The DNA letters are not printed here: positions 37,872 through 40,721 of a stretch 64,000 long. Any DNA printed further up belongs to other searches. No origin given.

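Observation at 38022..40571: Single polypeptide fusing an SPASM-type rSAM to a B12-dependent rSAM, membrane-anchored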

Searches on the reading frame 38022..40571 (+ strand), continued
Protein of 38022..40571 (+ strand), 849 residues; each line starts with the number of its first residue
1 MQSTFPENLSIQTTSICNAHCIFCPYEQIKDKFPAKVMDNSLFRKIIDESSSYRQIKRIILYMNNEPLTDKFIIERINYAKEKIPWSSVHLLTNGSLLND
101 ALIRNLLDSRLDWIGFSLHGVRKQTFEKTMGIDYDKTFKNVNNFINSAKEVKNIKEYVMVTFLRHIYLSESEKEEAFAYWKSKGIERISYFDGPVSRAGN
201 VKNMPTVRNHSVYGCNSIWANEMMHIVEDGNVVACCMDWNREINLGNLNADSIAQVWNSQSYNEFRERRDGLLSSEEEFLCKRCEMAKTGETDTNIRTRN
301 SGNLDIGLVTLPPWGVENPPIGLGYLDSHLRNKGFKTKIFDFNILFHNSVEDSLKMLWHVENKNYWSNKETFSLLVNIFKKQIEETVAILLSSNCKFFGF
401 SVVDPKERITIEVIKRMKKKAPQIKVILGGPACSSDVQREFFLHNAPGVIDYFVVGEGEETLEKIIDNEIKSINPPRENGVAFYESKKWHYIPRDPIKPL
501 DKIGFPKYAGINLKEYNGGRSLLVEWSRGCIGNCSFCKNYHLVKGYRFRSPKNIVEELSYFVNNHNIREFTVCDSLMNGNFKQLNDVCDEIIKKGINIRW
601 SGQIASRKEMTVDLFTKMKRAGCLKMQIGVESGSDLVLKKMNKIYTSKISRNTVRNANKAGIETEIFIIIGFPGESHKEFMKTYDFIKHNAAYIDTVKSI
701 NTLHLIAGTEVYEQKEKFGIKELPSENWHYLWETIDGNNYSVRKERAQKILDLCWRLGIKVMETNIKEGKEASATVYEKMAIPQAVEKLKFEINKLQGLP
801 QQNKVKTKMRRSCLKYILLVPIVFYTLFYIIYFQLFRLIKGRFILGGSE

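Call 35: find_related_loci(query=A1, collection=genome_contigs, flank=10000)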
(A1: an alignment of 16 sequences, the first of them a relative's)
Query A1 (849 aa) in genome_contigs; peptide patterns used: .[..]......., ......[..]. (x = any residue, [..] = any of these).
78 stretches matched a pattern; 63 encode a relative of the query (tblastn E <= 1e-3); 63 distinct loci.
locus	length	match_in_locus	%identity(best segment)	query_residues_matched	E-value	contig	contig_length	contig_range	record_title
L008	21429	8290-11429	52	2-849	0e+0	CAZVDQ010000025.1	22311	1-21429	MAG TPA_asm: uncultured Mariniplasma sp. isolate binchicken_co181_473 genome assembly, contig: NODE_3507_length_22311_co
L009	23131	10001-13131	52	5-847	0e+0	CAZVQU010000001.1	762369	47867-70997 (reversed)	MAG TPA_asm: uncultured Planctomycetia bacterium isolate SRP167671_co3_96 genome assembly, contig: NODE_2_length_762369_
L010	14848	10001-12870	53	5-847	0e+0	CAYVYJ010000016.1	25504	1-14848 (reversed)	MAG TPA_asm: uncultured Planctomycetia bacterium isolate SRP167671_co1_67 genome assembly, contig: NODE_2195_length_2550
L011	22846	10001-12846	53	5-847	0e+0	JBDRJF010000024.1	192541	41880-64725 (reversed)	MAG: Candidatus Omnitrophota bacterium isolate MEGAHIT-group-1.630 k141_10221546, whole genome shotgun sequence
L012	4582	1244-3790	47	5-847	0e+0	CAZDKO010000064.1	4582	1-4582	MAG TPA_asm: uncultured bacterium isolate binchicken_co43_373 genome assembly, contig: NODE_32056_length_4582_cov_14.223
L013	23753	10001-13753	45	5-766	0e+0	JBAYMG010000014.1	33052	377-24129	MAG: Candidatus Omnitrophota bacterium isolate SO_2016_LW1_34 scaffold01099_LW64-88_2016, whole genome shotgun sequence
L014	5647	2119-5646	45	1-766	0e+0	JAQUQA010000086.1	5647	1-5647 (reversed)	MAG: Candidatus Omnitrophota bacterium isolate STD1_39 NODE_52896_length_5647_cov_8.068841_Sandtown_D1, whole genome sho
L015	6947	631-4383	43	3-766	0e+0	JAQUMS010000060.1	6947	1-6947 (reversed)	MAG: Candidatus Omnitrophota bacterium isolate STD1_16 NODE_36423_length_6970_cov_2.166740_Sandtown_D1, whole genome sho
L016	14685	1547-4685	45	2-720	0e+0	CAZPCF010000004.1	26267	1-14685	MAG TPA_asm: uncultured bacterium isolate SRP178699_co1_136 genome assembly, contig: NODE_2067_length_26267_cov_5.844804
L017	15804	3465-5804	42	4-770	0e+0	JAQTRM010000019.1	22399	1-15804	MAG: Candidatus Omnitrophota bacterium isolate STB_163 NODE_5120_length_22399_cov_11.952721_Sandtown_B, whole genome sho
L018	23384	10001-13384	42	1-803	0e+0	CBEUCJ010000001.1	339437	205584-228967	MAG TPA_asm: uncultured bacterium isolate SRR24791474_binner13_Refined_30 genome assembly, contig: ERZ25515408.3, whole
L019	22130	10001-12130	44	2-720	0e+0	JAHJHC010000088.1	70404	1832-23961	MAG: Candidatus Omnitrophota bacterium isolate Modern_marine_glass_biofilm.mb.96 Modern_marine_glas.mb.96_k141_659666, w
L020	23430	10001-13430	42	5-777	0e+0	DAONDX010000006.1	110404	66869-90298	MAG TPA_asm: Candidatus Omnitrophota bacterium isolate AMR_MDS_3884 NODE_98_length_110404_cov_9.222077, whole genome sho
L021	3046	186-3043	42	5-761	0e+0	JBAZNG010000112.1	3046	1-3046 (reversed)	MAG: Candidatus Omnitrophota bacterium isolate SO_2017_LW4_61 scaffold_67771_c1_LW137-91_2017, whole genome shotgun sequ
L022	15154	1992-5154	43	5-720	0e+0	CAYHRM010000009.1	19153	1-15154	MAG TPA_asm: uncultured Planctomycetales bacterium isolate ERP119705_co15_217 genome assembly, contig: NODE_2795_length_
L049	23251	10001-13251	33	4-723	2e-46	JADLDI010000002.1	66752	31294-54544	MAG: Bryobacterales bacterium isolate SJ270 c_000000014963, whole genome shotgun sequence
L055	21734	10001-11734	33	5-284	3e-43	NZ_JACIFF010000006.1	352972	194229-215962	Neolewinella aquimaris strain DSM 105137 Ga0373280_06, whole genome shotgun sequence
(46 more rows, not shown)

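Call 50: search_protein_families(library=pfam, proteins=[L055:7682-10843:+, L055:10862-11893:+, L055:6786-7685:+, L049:2778-6332:+, L049:7358-10846:+, L049:10856-11878:+, L049:11875-13695:+, L049:14394-16916:+], max_evalue=0.0001)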
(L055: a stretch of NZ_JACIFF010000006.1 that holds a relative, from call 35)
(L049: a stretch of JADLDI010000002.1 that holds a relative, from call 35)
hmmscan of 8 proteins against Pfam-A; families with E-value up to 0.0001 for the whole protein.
L055:7682-10843:+ (1053 aa): 7 families
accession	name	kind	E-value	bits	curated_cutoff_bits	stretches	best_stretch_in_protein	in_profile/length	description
PF00534.26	Glycos_transf_1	-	6.2e-70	234.6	26.4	2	182-350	1-172/172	Glycosyl transferases group 1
PF13692.12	Glyco_trans_1_4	-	1.6e-63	213.7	27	2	197-335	2-141/142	Glycosyl transferases group 1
PF13186.11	SPASM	-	1.6e-17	64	21.5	1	982-1048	1-66/67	Iron-sulfur cluster-binding domain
PF13524.12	Glyco_trans_1_2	-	8.2e-15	55.5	25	1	225-364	12-142/144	Glycosyl transferase-like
PF04055.27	Radical_SAM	-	7.9e-13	49.3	29.5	1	781-936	2-161/166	Radical SAM superfamily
PF20706.3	GT4-conflict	-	2.1e-10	40.6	26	1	193-354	194-375/385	Family 4 Glycosyltransferase in conflict systems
PF13439.12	Glyco_transf_4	-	2.4e-07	31.4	28.5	0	13-81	2-76/170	Glycosyltransferase Family 4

L055:10862-11893:+ (343 aa): 2 families
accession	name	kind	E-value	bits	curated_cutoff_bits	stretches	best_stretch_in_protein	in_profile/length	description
PF13186.11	SPASM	-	5e-16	59.2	21.5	1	225-291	1-66/67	Iron-sulfur cluster-binding domain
PF04055.27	Radical_SAM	-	2.2e-14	54.4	29.5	1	13-171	2-159/166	Radical SAM superfamily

L055:6786-7685:+ (299 aa): 1 family
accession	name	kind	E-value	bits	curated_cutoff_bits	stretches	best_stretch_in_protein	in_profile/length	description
PF01075.23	Glyco_transf_9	-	1.7e-11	44.4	22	1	112-255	73-218/247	Glycosyltransferase family 9 (heptosyltransferase)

L049:2778-6332:+ (1184 aa): 2 families
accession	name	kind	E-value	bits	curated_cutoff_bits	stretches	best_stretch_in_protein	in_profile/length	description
PF25183.1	OMP_b-brl_4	-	4.3e-183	611.4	30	1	251-1168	2-830/838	Outer membrane beta barrel domain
PF13620.12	CarboxypepD_reg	-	4.1e-18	65.9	32.3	1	35-116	1-82/82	Carboxypeptidase regulatory-like domain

L049:7358-10846:+ (1162 aa): 7 families
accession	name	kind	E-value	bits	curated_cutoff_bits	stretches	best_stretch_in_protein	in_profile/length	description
PF00534.26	Glycos_transf_1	-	1.1e-66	224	26.4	2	288-450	3-169/172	Glycosyl transferases group 1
PF13692.12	Glyco_trans_1_4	-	1.9e-60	203.7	27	2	303-438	4-141/142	Glycosyl transferases group 1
PF13186.11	SPASM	-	1.5e-17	64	21.5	1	1091-1158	1-67/67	Iron-sulfur cluster-binding domain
PF13524.12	Glyco_trans_1_2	-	1.1e-15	58.3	25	2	324-461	8-137/144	Glycosyl transferase-like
PF20706.3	GT4-conflict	-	4.1e-13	49.5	26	1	295-474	194-372/385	Family 4 Glycosyltransferase in conflict systems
PF04055.27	Radical_SAM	-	2.1e-11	44.7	29.5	1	890-1044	2-153/166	Radical SAM superfamily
PF13439.12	Glyco_transf_4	-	2.1e-05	25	28.5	0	124-262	2-153/170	Glycosyltransferase Family 4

L049:10856-11878:+ (340 aa): 2 families
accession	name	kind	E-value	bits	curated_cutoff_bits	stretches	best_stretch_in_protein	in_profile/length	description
PF13186.11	SPASM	-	2e-12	47.6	21.5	1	225-291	1-66/67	Iron-sulfur cluster-binding domain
PF04055.27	Radical_SAM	-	8.6e-12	46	29.5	1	12-174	1-162/166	Radical SAM superfamily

L049:11875-13695:+ (606 aa): 1 family
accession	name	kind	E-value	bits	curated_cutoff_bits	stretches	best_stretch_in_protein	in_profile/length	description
PF04055.27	Radical_SAM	-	2.4e-17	64.1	29.5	1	262-422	2-164/166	Radical SAM superfamily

L049:14394-16916:+ (840 aa): 1 family
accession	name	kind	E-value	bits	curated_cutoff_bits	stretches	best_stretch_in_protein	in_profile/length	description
PF07940.18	Hepar_II_III_C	-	1.1e-11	45.2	24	1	528-616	22-105/237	Heparinase II/III-like, C-terminal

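Call 51: predict_structure(alignment_id=A1)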
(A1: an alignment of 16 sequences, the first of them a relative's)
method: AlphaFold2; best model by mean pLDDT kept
length: 849 residues; sequences in the alignment: 16
mean_pLDDT: 80.4   pTM: 0.58
mean pLDDT of the five models: 80.4, 79.9, 79.7, 79.3, 76.2
residues with pLDDT >= 90: 277; 70-90: 411; 50-70: 94; < 50: 67
segments of 3 or more residues with pLDDT < 50: 1-3, 196-217, 276-302, 803-811, 846-849
pLDDT, mean of each block of 10 residues (from residue 1): 69 71 57 73 93 89 68 92 93 87 93 88 85 87 92 90 78 91 87 50 39 43 82 68 82 89 74 48 31 31 81 86 91 91 88 83 79 89 93 90 85 95 93 84 89 89 90 77 88 86 87 81 85 72 78 94 90 72 91 93 86 95 91 81 80 93 91 88 92 90 84 88 84 89 91 88 70 66 84 66 43 68 86 76 51
secondary structure, 60 per line:
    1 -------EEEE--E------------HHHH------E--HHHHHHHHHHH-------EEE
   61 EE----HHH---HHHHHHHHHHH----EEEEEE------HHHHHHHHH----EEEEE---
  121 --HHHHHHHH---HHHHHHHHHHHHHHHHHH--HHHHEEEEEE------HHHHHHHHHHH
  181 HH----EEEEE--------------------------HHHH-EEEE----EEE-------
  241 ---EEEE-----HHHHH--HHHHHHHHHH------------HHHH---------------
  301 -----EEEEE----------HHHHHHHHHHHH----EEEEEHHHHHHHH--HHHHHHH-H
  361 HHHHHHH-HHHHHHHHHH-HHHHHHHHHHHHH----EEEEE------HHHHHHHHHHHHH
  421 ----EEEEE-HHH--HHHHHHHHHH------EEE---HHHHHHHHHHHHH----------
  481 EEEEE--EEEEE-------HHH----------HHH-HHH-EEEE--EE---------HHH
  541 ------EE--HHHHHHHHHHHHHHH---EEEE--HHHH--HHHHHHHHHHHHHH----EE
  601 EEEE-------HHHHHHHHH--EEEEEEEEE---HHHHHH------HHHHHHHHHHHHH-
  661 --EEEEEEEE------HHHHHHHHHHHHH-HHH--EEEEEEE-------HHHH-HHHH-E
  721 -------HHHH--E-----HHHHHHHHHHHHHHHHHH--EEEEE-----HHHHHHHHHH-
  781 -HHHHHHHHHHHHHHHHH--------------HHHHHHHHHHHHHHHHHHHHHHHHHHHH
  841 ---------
elements in order (helices of 4 or more, strands of 3 or more residues): E8-11 H27-30 H40-50 E58-62 H73-83 E88-93 H100-108 E113-117 H123-130 H134-151 H154-157 E158-163 H170-182 E187-191 H218-221 E223-226 E231-233 E244-247 H253-257 H260-269 H282-285 E306-310 H321-332 E337-341 H342-349 H352-358 H360-367 H369-378 H380-392 E397-401 H408-420 E425-429 H436-445 E452-454 H458-470 E481-485 E488-492 E521-524 H551-565 E569-572 H575-578 H581-594 E599-604 H612-620 E623-631 H635-640 H647-659 E663-670 H677-689 E696-702 H710-713 H715-718 H728-731 H740-757 E760-764 H770-779 H782-798 H813-840

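Call 54: fold_search(model_id=the predicted structure, library=pdb)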
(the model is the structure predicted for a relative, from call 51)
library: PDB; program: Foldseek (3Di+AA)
matches with E <= 10: 1815; with E <= 0.001: 116
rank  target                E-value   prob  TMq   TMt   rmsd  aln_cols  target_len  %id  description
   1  6wtf_B                1.2e-17  1.00  0.40  0.61   6.1       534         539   15  Structure of radical S-adenosylmethionine methyltransferase, TsrM, from Kitasatospora setae with tryptophan substrate  (released 2020-12-23)
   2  6wtf_A                1.4e-17  1.00  0.39  0.60   4.1       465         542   17  Structure of radical S-adenosylmethionine methyltransferase, TsrM, from Kitasatospora setae with tryptophan substrate  (released 2020-12-23)
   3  6wte_B                2.0e-17  1.00  0.39  0.61   4.1       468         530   17  Structure of radical S-adenosylmethionine methyltransferase, TsrM, from Kitasatospora setae with cobalamin and [4Fe-4S (released 2020-12-23)
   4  6wte_A                4.2e-17  1.00  0.38  0.56   5.8       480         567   17  Structure of radical S-adenosylmethionine methyltransferase, TsrM, from Kitasatospora setae with cobalamin and [4Fe-4S (released 2020-12-23)
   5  5ul4                  4.9e-17  1.00  0.40  0.46  10.1       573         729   17  Structure of Cobalamin-dependent S-adenosylmethionine radical enzyme OxsB with aqua-cobalamin and S-adenosylmethionine b (released 2017-04-19)
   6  5ul3                  5.5e-17  1.00  0.41  0.47   8.5       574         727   17  Structure of Cobalamin-dependent S-adenosylmethionine radical enzyme OxsB with aqua-cobalamin bound (released 2017-04-19)
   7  5ul2                  2.0e-16  1.00  0.40  0.45  10.0       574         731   17  Structure of Apo, SeMet-labeled Cobalamin-dependent S-adenosylmethionine radical enzyme OxsB (released 2017-04-19)
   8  9n1c                  7.5e-16  1.00  0.38  0.51   7.9       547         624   14  Crystal structure of CysS from Corallococcus sp. CA054B with 5'-deoxyadenosine, methionine, and pantetheinylated 3-ethox (released 2026-01-28)
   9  9n1b                  1.6e-15  1.00  0.39  0.52   5.4       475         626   14  Crystal structure of CysS from Corallococcus sp. CA054B with 5'-deoxyadenosine, methionine, and pantetheinylated 3-metho (released 2026-01-28)
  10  9n1d                  1.6e-15  1.00  0.38  0.49   7.8       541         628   14  Crystal structure of CysS from Corallococcus sp. CA054B with 5'-deoxyadenosine and methionine bound (released 2026-01-28)
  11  7kdy_B                2.1e-15  1.00  0.39  0.49   5.4       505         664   16  Crystal structure of Streptomyces tokunonesis TokK with hydroxycobalamin, 5'-deoxyadenosine, methionine, and (2R)-pant (released 2022-01-12)
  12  7kdx_B                2.4e-15  1.00  0.40  0.50   5.2       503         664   15  Crystal structure of Streptomyces tokunonesis TokK with hydroxycobalamin, 5'-deoxyadenosine, and methionine (released 2022-01-12)
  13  7kdy_A                2.9e-15  1.00  0.39  0.49   5.8       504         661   16  Crystal structure of Streptomyces tokunonesis TokK with hydroxycobalamin, 5'-deoxyadenosine, methionine, and (2R)-pant (released 2022-01-12)
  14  7kdx_A                4.7e-15  1.00  0.40  0.50   5.6       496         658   15  Crystal structure of Streptomyces tokunonesis TokK with hydroxycobalamin, 5'-deoxyadenosine, and methionine (released 2022-01-12)
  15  6fd2_A                1.0e-14  1.00  0.37  0.66  10.3       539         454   15  Radical SAM 1,2-diol dehydratase AprD4 in complex with its substrate paromamine (released 2018-01-17)
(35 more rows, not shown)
